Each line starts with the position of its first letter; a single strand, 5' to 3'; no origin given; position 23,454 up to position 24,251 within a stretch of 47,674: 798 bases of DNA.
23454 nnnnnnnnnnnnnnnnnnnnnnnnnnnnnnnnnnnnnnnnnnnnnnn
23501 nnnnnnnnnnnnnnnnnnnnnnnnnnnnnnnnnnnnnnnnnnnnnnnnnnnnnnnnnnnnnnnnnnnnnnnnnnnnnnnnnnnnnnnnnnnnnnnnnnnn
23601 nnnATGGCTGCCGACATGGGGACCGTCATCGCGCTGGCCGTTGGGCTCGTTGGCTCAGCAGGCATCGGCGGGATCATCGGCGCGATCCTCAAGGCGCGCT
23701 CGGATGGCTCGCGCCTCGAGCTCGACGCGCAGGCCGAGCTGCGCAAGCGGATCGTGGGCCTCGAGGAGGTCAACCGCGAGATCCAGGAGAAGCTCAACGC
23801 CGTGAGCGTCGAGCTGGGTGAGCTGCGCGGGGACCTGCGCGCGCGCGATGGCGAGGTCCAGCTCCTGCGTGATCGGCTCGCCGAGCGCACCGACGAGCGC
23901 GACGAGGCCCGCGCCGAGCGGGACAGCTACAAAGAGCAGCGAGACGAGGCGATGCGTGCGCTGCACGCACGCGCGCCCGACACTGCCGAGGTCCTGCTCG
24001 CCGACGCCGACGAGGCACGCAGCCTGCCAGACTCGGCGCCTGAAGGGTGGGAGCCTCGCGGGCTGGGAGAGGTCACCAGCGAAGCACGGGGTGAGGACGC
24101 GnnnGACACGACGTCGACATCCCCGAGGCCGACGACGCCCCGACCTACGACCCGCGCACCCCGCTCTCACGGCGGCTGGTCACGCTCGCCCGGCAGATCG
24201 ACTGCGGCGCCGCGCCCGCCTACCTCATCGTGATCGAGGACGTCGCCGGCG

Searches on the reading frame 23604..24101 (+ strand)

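Call 96: search_protein_families(library=pfam, proteins=[window:23604-24101:+], max_evalue=0.01)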
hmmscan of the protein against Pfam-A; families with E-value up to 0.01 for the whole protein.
window:23604-24101:+ (166 aa): 3 families
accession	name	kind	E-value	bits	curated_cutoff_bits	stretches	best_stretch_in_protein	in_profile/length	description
PF06818.20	Fez1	-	0.0002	22.3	34.4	1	41-129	21-112/199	Fez1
PF13870.11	CCDC113_CCDC96_CC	-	0.00041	20.5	31.6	1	58-113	80-135/177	CCDC113/CCDC96, coiled-coil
PF24319.2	DUF7491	-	0.0034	18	30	1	53-120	5-72/90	Coiled-coil region of unknown function (DUF7491)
